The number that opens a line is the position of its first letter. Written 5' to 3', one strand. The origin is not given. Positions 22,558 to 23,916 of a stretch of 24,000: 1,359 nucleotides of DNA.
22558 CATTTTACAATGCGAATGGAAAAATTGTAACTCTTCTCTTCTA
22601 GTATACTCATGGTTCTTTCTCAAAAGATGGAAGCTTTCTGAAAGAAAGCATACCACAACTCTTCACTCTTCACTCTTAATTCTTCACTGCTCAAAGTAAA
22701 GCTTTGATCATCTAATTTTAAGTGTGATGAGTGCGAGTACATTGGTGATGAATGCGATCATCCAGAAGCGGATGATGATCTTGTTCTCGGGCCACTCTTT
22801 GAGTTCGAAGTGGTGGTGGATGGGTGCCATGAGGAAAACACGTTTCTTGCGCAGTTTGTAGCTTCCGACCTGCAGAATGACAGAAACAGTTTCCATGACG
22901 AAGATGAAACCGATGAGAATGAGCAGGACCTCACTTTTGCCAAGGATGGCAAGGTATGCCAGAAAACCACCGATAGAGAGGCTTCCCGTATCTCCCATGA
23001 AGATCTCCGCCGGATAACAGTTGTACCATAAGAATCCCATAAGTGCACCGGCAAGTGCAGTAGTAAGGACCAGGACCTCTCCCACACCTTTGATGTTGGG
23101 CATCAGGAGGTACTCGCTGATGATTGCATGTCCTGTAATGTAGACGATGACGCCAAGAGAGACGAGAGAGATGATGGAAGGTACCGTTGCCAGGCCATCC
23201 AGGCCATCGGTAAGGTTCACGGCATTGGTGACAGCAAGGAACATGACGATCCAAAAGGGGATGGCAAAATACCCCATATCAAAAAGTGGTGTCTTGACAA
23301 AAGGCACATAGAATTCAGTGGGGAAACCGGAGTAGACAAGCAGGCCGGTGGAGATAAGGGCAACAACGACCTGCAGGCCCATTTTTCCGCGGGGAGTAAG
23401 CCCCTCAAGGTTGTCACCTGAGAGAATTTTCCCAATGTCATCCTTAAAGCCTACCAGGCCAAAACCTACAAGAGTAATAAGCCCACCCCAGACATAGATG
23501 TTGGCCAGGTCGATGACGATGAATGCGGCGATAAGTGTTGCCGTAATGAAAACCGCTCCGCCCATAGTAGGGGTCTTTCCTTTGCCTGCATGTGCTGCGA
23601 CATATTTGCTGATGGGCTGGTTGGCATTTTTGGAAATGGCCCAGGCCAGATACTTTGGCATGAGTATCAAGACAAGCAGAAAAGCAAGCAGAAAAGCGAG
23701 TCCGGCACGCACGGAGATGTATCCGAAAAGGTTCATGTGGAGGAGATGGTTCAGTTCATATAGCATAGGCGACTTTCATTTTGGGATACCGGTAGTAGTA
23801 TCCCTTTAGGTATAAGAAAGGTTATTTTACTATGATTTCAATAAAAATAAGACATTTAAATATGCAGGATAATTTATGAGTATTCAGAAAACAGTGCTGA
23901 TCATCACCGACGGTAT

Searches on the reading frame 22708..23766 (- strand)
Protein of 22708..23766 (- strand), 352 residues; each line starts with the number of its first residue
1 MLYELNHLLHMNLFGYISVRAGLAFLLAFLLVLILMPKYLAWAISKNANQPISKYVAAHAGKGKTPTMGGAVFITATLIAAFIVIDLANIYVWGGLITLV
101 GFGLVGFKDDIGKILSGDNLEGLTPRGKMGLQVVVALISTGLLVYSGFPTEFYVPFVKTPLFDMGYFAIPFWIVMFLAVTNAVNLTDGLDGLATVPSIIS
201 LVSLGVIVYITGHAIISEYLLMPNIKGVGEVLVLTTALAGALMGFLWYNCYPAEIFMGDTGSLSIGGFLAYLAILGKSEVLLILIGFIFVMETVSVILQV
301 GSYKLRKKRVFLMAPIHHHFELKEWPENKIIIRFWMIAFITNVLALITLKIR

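Call 6: search_protein_families(library=pfam, proteins=[window:22708-23766:-], max_evalue=0.01)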
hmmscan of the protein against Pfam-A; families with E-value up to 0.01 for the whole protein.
window:22708-23766:- (352 aa): 1 family
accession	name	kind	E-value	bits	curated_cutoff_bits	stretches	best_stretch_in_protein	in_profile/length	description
PF00953.26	Glycos_transf_4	-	1.2e-33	116.8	27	1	93-276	2-159/160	Glycosyl transferase family 4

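Call 19: find_related_loci(query=window:22708-23766:-, collection=genome_contigs, flank=10000)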
Query window:22708-23766:- (352 aa) in genome_contigs; peptide patterns used: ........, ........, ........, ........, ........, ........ (x = any residue, [..] = any of these).
210 stretches matched a pattern; 190 encode a relative of the query (tblastn E <= 1e-3); the best 80 are kept; 80 distinct loci.
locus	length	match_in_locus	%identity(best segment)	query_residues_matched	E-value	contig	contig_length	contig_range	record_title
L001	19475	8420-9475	88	1-352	0e+0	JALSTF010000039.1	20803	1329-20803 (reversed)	MAG: Sulfurovum sp. isolate 356-308_metabat2_scaf2bin.089 356-308_scaffold_1458_c1, whole genome shotgun sequence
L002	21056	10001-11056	86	1-352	0e+0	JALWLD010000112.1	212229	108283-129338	MAG: Sulfurovum sp. isolate M17_metabat2_scaf2bin.038 M17_NODE_7_length_212229_cov_19.415767, whole genome shotgun seque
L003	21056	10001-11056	87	1-352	0e+0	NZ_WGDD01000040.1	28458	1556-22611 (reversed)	MAG: Sulfurovum sp. isolate S145_27_esom k151_261237, whole genome shotgun sequence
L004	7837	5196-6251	82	1-352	0e+0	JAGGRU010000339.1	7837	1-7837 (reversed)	MAG: Sulfurovum sp. isolate AUK004 PB_MANV_004_c_000000000852, whole genome shotgun sequence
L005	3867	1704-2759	85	1-352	0e+0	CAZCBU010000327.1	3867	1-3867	MAG TPA_asm: uncultured Sulfurovum sp. isolate binchicken_co219_389 genome assembly, contig: k141_1019387, whole genome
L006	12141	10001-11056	79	1-352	0e+0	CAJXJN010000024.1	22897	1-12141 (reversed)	MAG TPA_asm: uncultured Sulfurovum sp. isolate ERR1163086_bin.4_MetaBAT_v2.12.1_MAG genome assembly, contig: NODE_38_len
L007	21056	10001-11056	78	1-352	0e+0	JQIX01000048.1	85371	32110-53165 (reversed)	MAG: Epsilonproteobacteria bacterium (ex Lamellibrachia satsuma) isolate 1368-E Scaffold119, whole genome shotgun sequen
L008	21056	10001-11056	78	1-352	0e+0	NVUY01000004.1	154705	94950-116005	MAG: Sulfurovum sp. isolate NORP77 Contig_source1383C_267, whole genome shotgun sequence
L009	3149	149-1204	81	1-352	0e+0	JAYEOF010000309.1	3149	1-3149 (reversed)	MAG: Campylobacterota bacterium isolate MAG036 MAG036_309, whole genome shotgun sequence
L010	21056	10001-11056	81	1-352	0e+0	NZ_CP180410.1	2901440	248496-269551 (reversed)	Sulfurovum sp. CS9 chromosome, complete genome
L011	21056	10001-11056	86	1-352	0e+0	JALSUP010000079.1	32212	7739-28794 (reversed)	MAG: Sulfurovum sp. isolate S010_maxbin2_scaf2bin.057 S010_NODE_251_length_32212_cov_32.809568, whole genome shotgun seq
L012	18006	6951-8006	78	1-352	0e+0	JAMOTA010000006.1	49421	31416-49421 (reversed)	MAG: Sulfurovum sp. isolate 4571-419_metabat1_scaf2bin.002 4571-419_scaffold_155_c1, whole genome shotgun sequence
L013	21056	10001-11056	81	1-352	0e+0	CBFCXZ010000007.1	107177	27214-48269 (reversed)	MAG TPA_asm: uncultured bacterium isolate SRR26215683_binner12_Refined_56 genome assembly, contig: ERZ25073488.19, whole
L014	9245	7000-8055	87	1-352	0e+0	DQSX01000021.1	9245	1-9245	MAG TPA_asm: Sulfurovum sp. isolate SZUA-1390 k95_239291, whole genome shotgun sequence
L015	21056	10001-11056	76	1-352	0e+0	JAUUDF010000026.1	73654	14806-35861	MAG: Sulfurovum sp. isolate WV30_bin7 all_Scaff006818, whole genome shotgun sequence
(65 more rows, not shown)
